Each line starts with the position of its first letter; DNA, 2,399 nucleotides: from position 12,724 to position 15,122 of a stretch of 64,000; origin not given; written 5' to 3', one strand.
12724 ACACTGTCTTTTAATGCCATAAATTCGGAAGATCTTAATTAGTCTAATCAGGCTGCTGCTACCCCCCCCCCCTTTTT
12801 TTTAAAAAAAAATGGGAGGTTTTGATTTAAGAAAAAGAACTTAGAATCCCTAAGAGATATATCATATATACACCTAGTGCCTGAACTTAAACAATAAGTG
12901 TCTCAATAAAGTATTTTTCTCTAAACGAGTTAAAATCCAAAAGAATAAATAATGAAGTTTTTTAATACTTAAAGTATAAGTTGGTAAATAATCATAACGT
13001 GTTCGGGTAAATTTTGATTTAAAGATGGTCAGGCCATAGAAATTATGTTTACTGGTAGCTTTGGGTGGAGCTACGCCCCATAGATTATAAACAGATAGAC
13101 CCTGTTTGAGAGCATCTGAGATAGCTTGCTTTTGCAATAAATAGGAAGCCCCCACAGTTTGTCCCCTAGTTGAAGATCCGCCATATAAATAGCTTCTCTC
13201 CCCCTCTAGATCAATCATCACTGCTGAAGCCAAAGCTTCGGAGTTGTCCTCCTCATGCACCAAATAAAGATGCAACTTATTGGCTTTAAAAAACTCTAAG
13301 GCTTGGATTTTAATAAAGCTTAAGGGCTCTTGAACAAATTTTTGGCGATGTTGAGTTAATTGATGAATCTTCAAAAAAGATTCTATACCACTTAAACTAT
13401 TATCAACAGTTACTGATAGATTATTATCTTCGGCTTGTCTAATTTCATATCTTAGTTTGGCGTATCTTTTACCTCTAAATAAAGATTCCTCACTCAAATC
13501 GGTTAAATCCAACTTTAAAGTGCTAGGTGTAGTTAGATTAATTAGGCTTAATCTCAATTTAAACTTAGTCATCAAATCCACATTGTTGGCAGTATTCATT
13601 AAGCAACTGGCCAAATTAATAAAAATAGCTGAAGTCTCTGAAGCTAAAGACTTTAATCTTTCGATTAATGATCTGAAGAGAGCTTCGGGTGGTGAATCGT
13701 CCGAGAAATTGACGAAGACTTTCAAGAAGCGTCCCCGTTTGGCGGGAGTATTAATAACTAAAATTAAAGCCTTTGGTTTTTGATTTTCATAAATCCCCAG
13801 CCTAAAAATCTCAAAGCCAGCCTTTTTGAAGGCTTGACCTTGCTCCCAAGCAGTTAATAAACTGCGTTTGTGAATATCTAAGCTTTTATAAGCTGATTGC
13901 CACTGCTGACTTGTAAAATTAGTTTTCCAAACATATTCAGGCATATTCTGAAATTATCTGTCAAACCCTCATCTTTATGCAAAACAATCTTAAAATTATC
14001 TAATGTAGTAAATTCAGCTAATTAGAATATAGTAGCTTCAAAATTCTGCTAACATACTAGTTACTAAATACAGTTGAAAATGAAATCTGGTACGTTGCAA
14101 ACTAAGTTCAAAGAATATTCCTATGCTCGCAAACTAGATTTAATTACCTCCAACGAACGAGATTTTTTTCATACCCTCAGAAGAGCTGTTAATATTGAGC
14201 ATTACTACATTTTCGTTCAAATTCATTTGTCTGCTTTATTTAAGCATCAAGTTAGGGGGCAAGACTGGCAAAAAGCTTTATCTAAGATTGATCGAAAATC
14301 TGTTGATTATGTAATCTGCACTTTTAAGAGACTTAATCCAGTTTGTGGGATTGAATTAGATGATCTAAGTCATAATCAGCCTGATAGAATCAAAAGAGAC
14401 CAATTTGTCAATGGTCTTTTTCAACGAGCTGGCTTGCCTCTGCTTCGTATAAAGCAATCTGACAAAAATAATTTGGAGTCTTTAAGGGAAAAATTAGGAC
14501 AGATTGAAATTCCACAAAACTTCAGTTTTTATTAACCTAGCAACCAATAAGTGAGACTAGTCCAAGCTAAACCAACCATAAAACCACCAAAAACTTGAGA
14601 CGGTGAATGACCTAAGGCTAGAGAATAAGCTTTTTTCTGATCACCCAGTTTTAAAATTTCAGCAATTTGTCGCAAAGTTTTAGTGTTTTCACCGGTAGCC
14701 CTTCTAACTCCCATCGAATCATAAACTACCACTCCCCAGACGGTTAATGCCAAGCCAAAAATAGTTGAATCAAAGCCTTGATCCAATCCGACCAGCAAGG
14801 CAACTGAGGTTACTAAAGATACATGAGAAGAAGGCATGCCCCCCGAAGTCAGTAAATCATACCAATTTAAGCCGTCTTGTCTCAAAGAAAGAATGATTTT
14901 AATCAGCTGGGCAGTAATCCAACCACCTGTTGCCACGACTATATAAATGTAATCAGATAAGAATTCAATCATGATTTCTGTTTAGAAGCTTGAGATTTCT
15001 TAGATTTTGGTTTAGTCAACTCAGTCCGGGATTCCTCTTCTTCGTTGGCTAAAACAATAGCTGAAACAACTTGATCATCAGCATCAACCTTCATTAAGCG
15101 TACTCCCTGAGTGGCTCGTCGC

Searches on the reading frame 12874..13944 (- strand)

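Call 10: search_protein_families(library=pfam, proteins=[window:12874-13944:-], max_evalue=0.01)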
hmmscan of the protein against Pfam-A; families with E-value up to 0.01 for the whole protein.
window:12874-13944:- (356 aa): 2 families
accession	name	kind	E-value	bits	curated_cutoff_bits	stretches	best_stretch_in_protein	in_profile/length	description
PF02388.22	FemAB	-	6.9e-21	75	24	1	230-336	300-402/406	FemAB family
PF13480.13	Acetyltransf_6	-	9.5e-07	29.5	22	1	159-289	2-135/143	Acetyltransferase (GNAT) domain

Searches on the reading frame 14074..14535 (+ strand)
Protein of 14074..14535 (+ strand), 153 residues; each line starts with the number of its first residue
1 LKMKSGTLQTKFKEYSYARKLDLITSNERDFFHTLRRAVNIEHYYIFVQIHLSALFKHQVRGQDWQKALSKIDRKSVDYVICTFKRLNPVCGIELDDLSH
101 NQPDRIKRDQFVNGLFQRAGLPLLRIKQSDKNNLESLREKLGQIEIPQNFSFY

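Call 31: search_protein_families(library=pfam, proteins=[window:14074-14535:+], max_evalue=0.001)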
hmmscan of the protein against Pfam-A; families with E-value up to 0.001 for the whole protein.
window:14074-14535:+ (153 aa): 1 family
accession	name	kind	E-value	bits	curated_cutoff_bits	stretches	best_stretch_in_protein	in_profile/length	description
PF10881.14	DUF2726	-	2.6e-29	102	24.7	1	23-142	4-124/126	Protein of unknown function (DUF2726)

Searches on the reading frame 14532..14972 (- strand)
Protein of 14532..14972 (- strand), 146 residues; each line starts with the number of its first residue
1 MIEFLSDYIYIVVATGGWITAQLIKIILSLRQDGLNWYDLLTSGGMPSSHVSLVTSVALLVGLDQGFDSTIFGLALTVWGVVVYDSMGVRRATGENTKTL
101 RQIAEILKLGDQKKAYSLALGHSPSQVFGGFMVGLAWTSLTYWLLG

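Call 31: search_protein_families(library=pfam, proteins=[window:14532-14972:-], max_evalue=0.001)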
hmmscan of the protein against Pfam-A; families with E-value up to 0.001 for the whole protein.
window:14532-14972:- (146 aa): 2 families
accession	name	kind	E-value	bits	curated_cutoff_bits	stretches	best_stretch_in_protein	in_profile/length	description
PF02681.20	DUF212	-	1.3e-33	116.3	26.5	1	11-136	6-125/126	Divergent PAP2 family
PF01569.27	PAP2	-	0.00042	20.5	27.2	0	122-144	102-124/130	PAP2 superfamily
